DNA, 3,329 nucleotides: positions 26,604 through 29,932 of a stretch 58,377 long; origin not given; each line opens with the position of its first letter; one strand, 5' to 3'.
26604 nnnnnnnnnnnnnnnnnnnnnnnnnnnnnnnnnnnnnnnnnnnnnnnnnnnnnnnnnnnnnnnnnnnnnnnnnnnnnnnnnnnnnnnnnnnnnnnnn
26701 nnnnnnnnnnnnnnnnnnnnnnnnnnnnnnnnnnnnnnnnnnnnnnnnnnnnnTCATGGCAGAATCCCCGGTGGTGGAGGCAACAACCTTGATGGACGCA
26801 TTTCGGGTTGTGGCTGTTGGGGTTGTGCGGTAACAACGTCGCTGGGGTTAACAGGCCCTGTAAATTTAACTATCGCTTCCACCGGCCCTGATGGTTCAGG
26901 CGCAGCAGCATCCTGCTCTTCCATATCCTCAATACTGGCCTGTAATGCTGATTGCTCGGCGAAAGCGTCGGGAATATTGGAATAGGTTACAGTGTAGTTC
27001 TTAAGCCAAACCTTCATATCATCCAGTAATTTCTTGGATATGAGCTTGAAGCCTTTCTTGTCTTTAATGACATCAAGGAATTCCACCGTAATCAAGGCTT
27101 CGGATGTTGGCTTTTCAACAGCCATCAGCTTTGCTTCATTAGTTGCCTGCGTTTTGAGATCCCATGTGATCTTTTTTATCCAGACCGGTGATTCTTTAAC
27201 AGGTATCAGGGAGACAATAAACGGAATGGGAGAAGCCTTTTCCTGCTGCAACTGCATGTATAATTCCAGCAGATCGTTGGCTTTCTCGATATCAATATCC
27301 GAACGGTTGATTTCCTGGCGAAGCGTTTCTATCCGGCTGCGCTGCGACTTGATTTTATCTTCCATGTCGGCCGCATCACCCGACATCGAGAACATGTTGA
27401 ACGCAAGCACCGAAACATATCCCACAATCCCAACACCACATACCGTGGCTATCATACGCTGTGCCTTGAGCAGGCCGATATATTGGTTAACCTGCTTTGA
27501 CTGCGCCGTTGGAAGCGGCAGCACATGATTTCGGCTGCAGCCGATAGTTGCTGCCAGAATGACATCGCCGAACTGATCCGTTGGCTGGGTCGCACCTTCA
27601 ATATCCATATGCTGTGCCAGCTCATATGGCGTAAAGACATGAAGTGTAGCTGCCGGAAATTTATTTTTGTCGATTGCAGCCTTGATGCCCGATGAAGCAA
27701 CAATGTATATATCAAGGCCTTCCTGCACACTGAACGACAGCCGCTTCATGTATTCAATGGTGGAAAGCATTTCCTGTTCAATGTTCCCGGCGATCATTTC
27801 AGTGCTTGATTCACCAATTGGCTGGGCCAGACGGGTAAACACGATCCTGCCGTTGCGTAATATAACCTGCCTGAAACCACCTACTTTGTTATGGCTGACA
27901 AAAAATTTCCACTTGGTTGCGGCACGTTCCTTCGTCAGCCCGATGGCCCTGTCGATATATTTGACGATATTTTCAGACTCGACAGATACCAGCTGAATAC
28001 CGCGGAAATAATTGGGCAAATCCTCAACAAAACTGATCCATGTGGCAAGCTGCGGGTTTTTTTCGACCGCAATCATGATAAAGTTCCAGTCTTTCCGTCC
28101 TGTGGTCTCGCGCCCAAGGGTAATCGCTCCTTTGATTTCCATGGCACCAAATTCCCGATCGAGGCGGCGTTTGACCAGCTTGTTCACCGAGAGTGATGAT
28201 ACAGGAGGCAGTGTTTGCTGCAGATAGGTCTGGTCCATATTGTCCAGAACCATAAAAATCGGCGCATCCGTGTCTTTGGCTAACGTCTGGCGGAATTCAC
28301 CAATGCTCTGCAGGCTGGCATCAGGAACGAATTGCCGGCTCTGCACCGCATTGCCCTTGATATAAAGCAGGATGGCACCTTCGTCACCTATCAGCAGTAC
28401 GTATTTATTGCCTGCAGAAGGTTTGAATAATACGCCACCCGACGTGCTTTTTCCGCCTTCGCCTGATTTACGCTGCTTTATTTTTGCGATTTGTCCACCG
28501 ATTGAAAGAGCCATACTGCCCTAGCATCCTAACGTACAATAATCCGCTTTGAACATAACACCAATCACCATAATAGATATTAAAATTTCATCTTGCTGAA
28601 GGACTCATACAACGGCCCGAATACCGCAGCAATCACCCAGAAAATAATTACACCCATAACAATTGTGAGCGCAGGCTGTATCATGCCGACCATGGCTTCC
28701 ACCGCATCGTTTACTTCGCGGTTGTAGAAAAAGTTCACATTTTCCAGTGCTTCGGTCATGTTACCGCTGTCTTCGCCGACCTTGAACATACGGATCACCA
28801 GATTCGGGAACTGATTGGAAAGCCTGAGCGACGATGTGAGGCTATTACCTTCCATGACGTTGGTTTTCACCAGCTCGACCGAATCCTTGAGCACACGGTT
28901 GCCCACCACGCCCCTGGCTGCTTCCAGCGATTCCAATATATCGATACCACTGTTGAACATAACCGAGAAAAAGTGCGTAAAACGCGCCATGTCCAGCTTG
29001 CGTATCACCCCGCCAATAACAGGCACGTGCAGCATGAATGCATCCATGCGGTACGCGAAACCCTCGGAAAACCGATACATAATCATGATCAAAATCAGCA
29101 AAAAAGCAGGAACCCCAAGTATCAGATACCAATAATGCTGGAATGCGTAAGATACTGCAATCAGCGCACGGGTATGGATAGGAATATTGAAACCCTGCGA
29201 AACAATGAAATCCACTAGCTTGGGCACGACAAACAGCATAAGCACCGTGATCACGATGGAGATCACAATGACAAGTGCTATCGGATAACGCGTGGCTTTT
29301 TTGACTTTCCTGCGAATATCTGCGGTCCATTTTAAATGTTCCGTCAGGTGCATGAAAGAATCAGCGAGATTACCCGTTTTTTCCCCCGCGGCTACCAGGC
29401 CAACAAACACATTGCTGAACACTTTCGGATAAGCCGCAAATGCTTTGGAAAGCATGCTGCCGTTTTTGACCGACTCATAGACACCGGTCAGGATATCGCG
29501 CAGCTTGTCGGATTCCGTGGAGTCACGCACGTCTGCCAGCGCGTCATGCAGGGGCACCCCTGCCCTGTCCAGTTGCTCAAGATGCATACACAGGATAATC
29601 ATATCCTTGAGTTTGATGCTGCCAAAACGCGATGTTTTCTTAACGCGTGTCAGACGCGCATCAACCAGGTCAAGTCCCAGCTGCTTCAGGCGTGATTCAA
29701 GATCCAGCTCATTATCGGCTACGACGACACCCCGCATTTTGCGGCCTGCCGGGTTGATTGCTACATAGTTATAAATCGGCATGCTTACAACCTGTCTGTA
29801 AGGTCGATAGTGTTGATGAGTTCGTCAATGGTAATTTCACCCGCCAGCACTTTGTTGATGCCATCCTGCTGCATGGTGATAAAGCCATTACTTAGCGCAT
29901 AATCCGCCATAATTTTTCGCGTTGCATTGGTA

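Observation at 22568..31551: Non-canonical type IV pilus assembly operon: PilM-PilN fusion, PilO/PilP-like proteins, ABC ATPase and Wzy_C protein, but no pilin or secretin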

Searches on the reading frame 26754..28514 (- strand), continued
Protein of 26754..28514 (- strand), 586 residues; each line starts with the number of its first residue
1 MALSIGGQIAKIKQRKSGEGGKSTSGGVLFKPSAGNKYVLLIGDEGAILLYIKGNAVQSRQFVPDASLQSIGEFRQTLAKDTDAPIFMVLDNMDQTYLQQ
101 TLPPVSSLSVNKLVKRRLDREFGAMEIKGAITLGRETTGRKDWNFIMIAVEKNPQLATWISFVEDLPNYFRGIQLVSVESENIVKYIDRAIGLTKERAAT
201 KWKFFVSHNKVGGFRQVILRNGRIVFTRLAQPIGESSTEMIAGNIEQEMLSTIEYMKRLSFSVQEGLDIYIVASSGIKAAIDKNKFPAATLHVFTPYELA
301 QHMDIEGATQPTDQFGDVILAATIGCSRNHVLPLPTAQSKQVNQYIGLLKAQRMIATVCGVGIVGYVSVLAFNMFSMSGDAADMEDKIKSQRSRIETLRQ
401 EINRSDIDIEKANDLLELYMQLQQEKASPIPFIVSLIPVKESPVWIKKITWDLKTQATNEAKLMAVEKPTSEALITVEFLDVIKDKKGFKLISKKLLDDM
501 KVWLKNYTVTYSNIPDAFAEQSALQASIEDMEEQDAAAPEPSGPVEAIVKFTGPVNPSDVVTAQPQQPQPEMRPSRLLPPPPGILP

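Call 67: search_protein_families(library=ncbifam, proteins=[L058:938-3016:+, L058:3016-3783:+, L058:3787-4512:+, L058:4376-5380:+, L058:17380-18393:-, L005:14017-15066:-, L058:16232-17857:-, L058:5839-8424:+], max_evalue=0.001)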
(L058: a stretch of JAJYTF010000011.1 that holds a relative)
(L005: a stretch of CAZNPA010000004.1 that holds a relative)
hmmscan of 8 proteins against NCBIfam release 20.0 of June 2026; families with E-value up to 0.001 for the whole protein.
L058:938-3016:+ (692 aa): 9 families
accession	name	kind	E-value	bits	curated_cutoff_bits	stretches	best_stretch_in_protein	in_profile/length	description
TIGR02519.1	pilus_MshL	equivalog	1.2e-63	214.8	250.2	1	340-666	1-290/290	pilus (MSHA type) biogenesis protein MshL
TIGR02517.1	type_II_gspD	equivalog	1.6e-37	129.3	351.35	1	369-673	331-597/600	type II secretion system secretin GspD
TIGR02515.1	IV_pilus_PilQ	subfamily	4.1e-27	95.2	284.35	2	588-666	349-427/428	type IV pilus secretin PilQ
NF042912.1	Amuc_1098_fam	equivalog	1.6e-24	86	750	2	510-668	652-798/805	Amuc_1098 family type IV pilus outer membrane protein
TIGR02516.1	type_III_yscC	equivalog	1.1e-17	63.7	238.45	1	564-667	366-462/463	type III secretion system outer membrane ring subunit SctC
NF010083.0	PRK13568.1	equivalog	2.5e-14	52.9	554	1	595-666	346-417/419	DNA uptake porin HofQ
NF011873.0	PRK15346.1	equivalog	2.9e-13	49.3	524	1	590-667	418-495/499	EscC/YscC/HrcC family type III secretion system outer membrane ring protein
NF007851.2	PRK10560.1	exception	3.1e-12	46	598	1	594-666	337-409/412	DNA uptake porin HofQ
TIGR02520.1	pilus_B_mal_scr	equivalog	2.1e-08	33.2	287.65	1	285-651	183-502/513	PilN family type IVB pilus formation outer membrane protein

L058:3016-3783:+ (255 aa): 0 families

L058:3787-4512:+ (241 aa): 0 families

L058:4376-5380:+ (334 aa): 5 families
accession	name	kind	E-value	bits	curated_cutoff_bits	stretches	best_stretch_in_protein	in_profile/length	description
TIGR02532.1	IV_pilin_GFxxxE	domain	7.9e-08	31.8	16.3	1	94-116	1-23/24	prepilin-type N-terminal cleavage/methylation domain-containing protein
TIGR01710.1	typeII_sec_gspG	equivalog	6.4e-07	29.5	88.85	1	95-154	1-61/134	type II secretion system major pseudopilin GspG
TIGR01708.2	typeII_sec_gspH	equivalog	2.5e-06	27.6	80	1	94-135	1-43/169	type II secretion system minor pseudopilin GspH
NF007862.0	PRK10574.1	equivalog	0.00072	19.7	138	0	93-144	3-55/145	prepilin peptidase-dependent pilin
NF041775.1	typeIV_PilA_Myxo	equivalog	0.00082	19.4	400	0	94-151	10-71/214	type IV pilin protein PilA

L058:17380-18393:- (337 aa): 4 families
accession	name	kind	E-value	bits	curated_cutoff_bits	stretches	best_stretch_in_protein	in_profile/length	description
TIGR01710.1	typeII_sec_gspG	equivalog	5.5e-07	29.7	88.85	1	24-88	1-65/134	type II secretion system major pseudopilin GspG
TIGR02532.1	IV_pilin_GFxxxE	domain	8.1e-07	28.6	16.3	1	23-45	1-23/24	prepilin-type N-terminal cleavage/methylation domain-containing protein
NF007862.0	PRK10574.1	equivalog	1.2e-05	25.5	138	1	20-81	1-62/145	prepilin peptidase-dependent pilin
TIGR01708.2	typeII_sec_gspH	equivalog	4.1e-05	23.6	80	1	23-57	1-35/169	type II secretion system minor pseudopilin GspH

L005:14017-15066:- (349 aa): 2 families
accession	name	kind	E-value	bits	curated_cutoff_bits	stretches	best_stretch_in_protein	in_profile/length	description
TIGR01710.1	typeII_sec_gspG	equivalog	0.00026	21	88.85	1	56-115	2-62/134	type II secretion system major pseudopilin GspG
TIGR02532.1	IV_pilin_GFxxxE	domain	0.00046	19.9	16.3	0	56-76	3-23/24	prepilin-type N-terminal cleavage/methylation domain-containing protein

L058:16232-17857:- (541 aa): 9 families
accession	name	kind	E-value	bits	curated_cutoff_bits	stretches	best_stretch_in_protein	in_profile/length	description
TIGR02917.1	PEP_TPR_lipo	equivalog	1.1e-11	43.4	312.2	1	361-513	612-764/899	XrtA/PEP-CTERM system TPR-repeat protein PrsT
NF040959.1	MamA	equivalog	2.1e-07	30.6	200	1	364-511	51-199/204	magnetosome protein MamA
TIGR03939.1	PGA_TPR_OMP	equivalog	4.6e-07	28.5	366.65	0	363-453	99-190/800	poly-beta-1,6 N-acetyl-D-glucosamine export porin PgaA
NF007302.0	PRK09782.1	equivalog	8.5e-07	27.3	1223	1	352-512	514-673/990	phage receptor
TIGR02521.1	type_IV_pilW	equivalog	1.5e-06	28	154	1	354-523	35-207/234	type IV pilus biogenesis/stability protein PilW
NF008520.0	PRK11447.1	equivalog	5.3e-06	24.5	858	1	362-510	363-520/1157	cellulose synthase complex outer membrane protein BcsC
NF033920.0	C39_PA2778_fam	equivalog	1.7e-05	24.4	150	0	355-414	195-254/255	PA2778 family cysteine peptidase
NF052400.1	M48_BAM_BepA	equivalog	9.6e-05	21.3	570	0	464-518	354-408/483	beta-barrel assembly-enhancing protease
TIGR02552.1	LcrH_SycD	equivalog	0.00039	20.1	104.8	0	356-418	58-120/136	SycD/LcrH family type III secretion system chaperone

L058:5839-8424:+ (861 aa): 21 families
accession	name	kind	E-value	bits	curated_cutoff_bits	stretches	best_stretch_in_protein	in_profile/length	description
TIGR02538.1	type_IV_pilB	equivalog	1.8e-143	479.2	675.65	1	307-853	2-560/564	type IV-A pilus assembly ATPase PilB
TIGR02533.1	type_II_gspE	equivalog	1.6e-139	465.7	630.25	1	377-851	2-482/486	type II secretion system ATPase GspE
NF053534.1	T4PilAsmATPsTfpB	equivalog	2.2e-116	389.6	850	1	350-854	67-581/584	type IV pilus assembly ATPase TfpB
NF007755.0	PRK10436.1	equivalog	2.2e-108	362.9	617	1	385-856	15-460/465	type II secretion system protein GspE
NF041000.1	ATPase_ComGA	equivalog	6.7e-70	235.1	300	1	483-747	2-265/267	competence type IV pilus ATPase ComGA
TIGR01420.1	pilT_fam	subfamily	1.9e-52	178.6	319.1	1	482-749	3-270/343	PilT/PilU family type 4a pilus ATPase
TIGR02524.1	dot_icm_DotB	equivalog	9.6e-24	84.2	463.3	1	607-727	130-259/358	Dot/Icm type IV secretion system ATPase DotB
TIGR02525.1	plasmid_TraJ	equivalog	7e-23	81.2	368.3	1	527-724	66-269/372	plasmid transfer ATPase TraJ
NF058587.1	archaellum_moto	equivalog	7.6e-19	67.8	550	1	611-724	275-393/527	archaellum flagellar ATPase motor FlaI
TIGR02782.1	TrbB_P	equivalog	2.3e-18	66.5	304.55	1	564-727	88-255/303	P-type conjugative transfer ATPase TrbB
NF053729.1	c-di-GMP_motif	domain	1e-17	63.6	38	1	306-356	1-51/53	cyclic di-GMP-binding domain-containing protein, MshE-related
TIGR03819.1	heli_sec_ATPase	hypoth_equivalog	8.9e-17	61.3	373.15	1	566-734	132-307/340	TadA family conjugal transfer-associated ATPase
TIGR02788.1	VirB11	equivalog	6.6e-15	54.9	249.95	1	606-728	140-266/308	P-type DNA transfer ATPase VirB11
NF008411.1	PRK11234.1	equivalog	3.3e-14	52.2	1170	1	305-411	482-587/723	cyclic di-3',5'-guanylate-activated glycosyltransferase NfrB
NF010407.0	PRK13833.1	subfamily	3.7e-13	49.6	499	1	614-727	147-262/323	conjugal transfer protein TrbB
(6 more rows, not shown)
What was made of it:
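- On T2SS platform GspL/GspM/GspC: The one related secretin tested scores 214.8 bits on MshL against 129 on GspD (call 67).
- On MSHA-type pilus: In related locus L058, TIGR02519 MshL is the best model at 214.8 bits, below its cutoff of 250.2 (call 67).
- Closest known: MSHA-type pilus of Vibrio cholerae. Same: The secretin tested from a related cluster scores best on the MshL model (call 67).
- The one associated secretin tested scores far higher on the MshL pilus model (214.8 bits) than on GspD (129 bits) (call 67).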

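Call 75: search_protein_families(library=pfam, alignment_id=A1, max_evalue=1)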
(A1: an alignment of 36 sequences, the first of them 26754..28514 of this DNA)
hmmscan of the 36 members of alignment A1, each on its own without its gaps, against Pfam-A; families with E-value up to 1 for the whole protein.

A. member 1, window:26754-28514:- (586 aa): 2 families
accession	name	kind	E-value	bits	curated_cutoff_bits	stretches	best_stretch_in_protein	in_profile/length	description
PF11516.14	DUF3220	-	0.15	12.7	25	1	484-528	17-59/106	Protein of unknown function (DUF3220)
PF21215.2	CSN3-like_C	-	0.2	12.1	27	1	244-260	7-23/28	COP9 signalosome complex subunit 3-like, C-terminal helix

B. families by the number of members that match (of 36 scanned): 31 families (the first 25 are shown)
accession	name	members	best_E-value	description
PF24643.1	DUF7637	4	0.035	Domain of unknown function (DUF7637)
PF21215.2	CSN3-like_C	4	0.13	COP9 signalosome complex subunit 3-like, C-terminal helix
PF04977.20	DivIC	3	0.042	Septum formation initiator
PF08153.17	NGP1NT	2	0.046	NGP1NT (NUC091) domain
PF12687.12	DUF3801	2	0.21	Protein of unknown function (DUF3801)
PF10883.13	DUF2681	1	0.013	Protein of unknown function (DUF2681)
PF01966.28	HD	1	0.03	HD domain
PF09787.14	Golgin_A5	1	0.03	Golgin subfamily A member 5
PF01981.21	PTH2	1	0.048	Peptidyl-tRNA hydrolase PTH2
PF10073.14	GapR_DNA-bd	1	0.05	GapR-like, DNA-binding domain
PF23868.1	Mmc1_C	1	0.06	Mmc1 C-terminal domain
PF15547.11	C1ORF64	1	0.083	Steroid receptor-associated and regulated protein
PF23079.1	HTH_NOL4_2nd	1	0.099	Nucleolar protein 4, helical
PF14467.12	DUF4426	1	0.1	Domain of unknown function (DUF4426)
PF04849.18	HAP1_N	1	0.11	HAP1 N-terminal conserved region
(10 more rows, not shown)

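Call 81: search_protein_families(library=pfam, proteins=[L058:3016-3783:+, L057:1173-1940:+, L055:2586-3356:+, L053:20553-21302:-, L058:3787-4512:+, L055:3449-3990:+], max_evalue=5)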
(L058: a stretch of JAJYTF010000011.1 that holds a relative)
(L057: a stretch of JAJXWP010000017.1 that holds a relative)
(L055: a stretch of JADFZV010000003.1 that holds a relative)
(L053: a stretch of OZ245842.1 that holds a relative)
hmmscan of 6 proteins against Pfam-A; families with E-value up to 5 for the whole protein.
L058:3016-3783:+ (255 aa): 2 families
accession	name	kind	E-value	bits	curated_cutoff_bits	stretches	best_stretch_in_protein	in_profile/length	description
PF12730.13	ABC2_membrane_4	-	0.019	15.4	27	1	33-152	34-154/179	ABC-2 family transporter protein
PF12698.13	ABC2_membrane_3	-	3.8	7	31.6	1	73-175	186-287/347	ABC-2 family transporter protein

L057:1173-1940:+ (255 aa): 2 families
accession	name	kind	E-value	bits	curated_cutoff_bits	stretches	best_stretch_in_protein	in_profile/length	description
PF12730.13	ABC2_membrane_4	-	0.47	10.9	27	1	17-151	19-153/179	ABC-2 family transporter protein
PF04123.18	DUF373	-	0.7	9.7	28.3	1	134-206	158-230/335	Domain of unknown function (DUF373)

L055:2586-3356:+ (256 aa): 3 families
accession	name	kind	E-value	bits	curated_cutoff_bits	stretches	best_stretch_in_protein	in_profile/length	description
PF12730.13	ABC2_membrane_4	-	0.092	13.1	27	1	57-177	58-177/179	ABC-2 family transporter protein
PF01146.22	Caveolin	-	0.29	11.5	25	1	67-150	48-129/133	Caveolin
PF01061.29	ABC2_membrane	-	2.2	8.2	26.9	1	52-174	53-179/211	ABC-2 type transporter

L053:20553-21302:- (250 aa): 2 families
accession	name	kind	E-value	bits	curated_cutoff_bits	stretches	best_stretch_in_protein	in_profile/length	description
PF12730.13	ABC2_membrane_4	-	0.0005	20.5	27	1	18-163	16-173/179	ABC-2 family transporter protein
PF12679.13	ABC2_membrane_2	-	0.91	9.2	27.2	0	12-184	11-207/283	ABC-2 family transporter protein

L058:3787-4512:+ (241 aa): 1 family
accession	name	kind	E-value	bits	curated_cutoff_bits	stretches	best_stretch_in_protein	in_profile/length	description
PF09982.15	LpxR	-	0.32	10.3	26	1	120-178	210-276/323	Outer membrane protein LpxR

L055:3449-3990:+ (180 aa): 1 family
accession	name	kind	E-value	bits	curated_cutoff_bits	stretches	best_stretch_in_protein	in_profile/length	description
PF13646.12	HEAT_2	-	0.088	13.5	27.7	1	126-177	28-74/88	HEAT repeats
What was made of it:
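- On Myxococcus PilGHI-type pilus-associated ABC transporter: Its Pfam ABC2_membrane_4 hits are all below the cutoff, E 5e-4 to 0.47 (call 81).
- All four permease homologues tested have ABC2_membrane_4 as their best Pfam hit, colinear, E 5e-4 to 0.47: call 81.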

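Call 82: search_solved_structures(query=A6, max_evalue=10)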
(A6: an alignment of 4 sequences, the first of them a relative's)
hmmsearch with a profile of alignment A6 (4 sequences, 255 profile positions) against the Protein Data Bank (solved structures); distinct sequences matched with E-value up to 10: 0.
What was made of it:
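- The permease assignment rests on sub-threshold Pfam hits only, and no PDB sequence hit was found (calls 81, 82).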

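Call 83: find_related_loci(query=A6, collection=metagenome_contigs, flank=8000)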
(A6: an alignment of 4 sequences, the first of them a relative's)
Query A6 (255 aa) in metagenome_contigs; peptide patterns used: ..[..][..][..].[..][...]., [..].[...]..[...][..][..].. (x = any residue, [..] = any of these).
89 stretches matched a pattern; 27 encode a relative of the query (tblastn E <= 1e-3); 27 distinct loci.
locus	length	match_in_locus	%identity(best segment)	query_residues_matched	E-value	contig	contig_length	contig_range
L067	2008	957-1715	62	3-255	2e-101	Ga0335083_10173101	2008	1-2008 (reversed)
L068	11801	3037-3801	62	1-255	2e-94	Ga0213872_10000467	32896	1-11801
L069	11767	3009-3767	65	3-255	5e-93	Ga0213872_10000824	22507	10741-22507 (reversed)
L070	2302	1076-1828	68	1-251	8e-97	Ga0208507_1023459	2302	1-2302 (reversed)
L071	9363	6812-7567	61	4-255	3e-89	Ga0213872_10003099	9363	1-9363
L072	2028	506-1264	59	3-255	5e-91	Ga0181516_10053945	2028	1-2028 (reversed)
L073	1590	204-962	60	3-255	6e-91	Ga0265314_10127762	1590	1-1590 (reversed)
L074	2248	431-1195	63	1-255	8e-89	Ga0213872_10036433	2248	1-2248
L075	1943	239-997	65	3-255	8e-89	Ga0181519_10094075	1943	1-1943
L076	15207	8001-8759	61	3-255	2e-83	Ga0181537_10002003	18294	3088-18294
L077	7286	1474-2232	61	3-255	2e-82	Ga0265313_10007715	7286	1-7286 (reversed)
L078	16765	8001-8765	61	1-255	5e-81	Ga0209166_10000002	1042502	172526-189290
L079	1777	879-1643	62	1-255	5e-80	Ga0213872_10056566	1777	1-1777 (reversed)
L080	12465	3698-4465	49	1-255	2e-65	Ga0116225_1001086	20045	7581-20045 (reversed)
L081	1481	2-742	51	10-255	3e-67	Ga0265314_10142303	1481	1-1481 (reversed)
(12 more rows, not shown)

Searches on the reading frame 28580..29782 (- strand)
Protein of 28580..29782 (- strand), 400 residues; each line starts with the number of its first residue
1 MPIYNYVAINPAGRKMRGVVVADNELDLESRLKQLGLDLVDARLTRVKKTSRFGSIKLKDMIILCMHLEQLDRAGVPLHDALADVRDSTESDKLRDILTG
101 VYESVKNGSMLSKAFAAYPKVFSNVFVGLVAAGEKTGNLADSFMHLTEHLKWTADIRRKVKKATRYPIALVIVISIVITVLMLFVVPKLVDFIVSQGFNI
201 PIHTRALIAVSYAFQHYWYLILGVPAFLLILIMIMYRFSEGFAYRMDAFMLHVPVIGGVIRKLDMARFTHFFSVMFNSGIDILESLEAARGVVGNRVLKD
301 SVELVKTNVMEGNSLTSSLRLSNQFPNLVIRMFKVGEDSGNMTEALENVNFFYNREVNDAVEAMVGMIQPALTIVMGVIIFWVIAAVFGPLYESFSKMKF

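Call 4: search_protein_families(library=pfam, proteins=[window:28580-29782:-], max_evalue=0.01)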
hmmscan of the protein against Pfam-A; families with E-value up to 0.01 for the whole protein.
window:28580-29782:- (400 aa): 1 family
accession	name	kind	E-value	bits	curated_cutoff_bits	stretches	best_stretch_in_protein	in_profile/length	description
PF00482.28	T2SSF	-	3.3e-50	169.7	25.2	2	73-187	10-125/125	Type II secretion system (T2SS), protein F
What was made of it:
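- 28580..29782 (-): pilC: polytopic platform protein. Pfam T2SSF 169.7 bits, two stretches (call 4).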

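Call 6: search_protein_families(library=ncbifam, proteins=[window:28580-29782:-], max_evalue=0.01)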
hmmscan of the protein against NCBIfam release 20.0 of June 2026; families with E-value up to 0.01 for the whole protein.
window:28580-29782:- (400 aa): 6 families
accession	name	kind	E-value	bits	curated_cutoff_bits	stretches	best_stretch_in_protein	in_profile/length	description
TIGR02120.1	GspF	equivalog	8.9e-92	308.4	424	1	4-392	1-395/401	type II secretion system inner membrane protein GspF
NF052607.1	T4PiliAsmPilCThrm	equivalog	1.2e-70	238.6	700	1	1-395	1-401/406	type IV pilus assembly protein PilC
NF052606.1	T4PiliAsmPilCMyx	equivalog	1.3e-66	225.2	700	1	2-393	20-413/419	type IV pilus assembly protein PilC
NF047826.1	T3SSXpsF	equivalog_domain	1.7e-65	221.4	650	1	1-393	1-399/405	type II secretion system protein XpsF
NF007861.0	PRK10573.1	equivalog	8.5e-63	212.8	401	1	3-393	6-393/401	protein transport protein HofC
NF041012.2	T4P_ComGB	equivalog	1.1e-38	133.5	240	1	62-394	4-330/332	competence type IV pilus assembly protein ComGB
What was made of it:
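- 28580..29782 (-): NCBIfam GspF 308 bits and PilC models 225-239 bits, all below cutoff (call 6).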
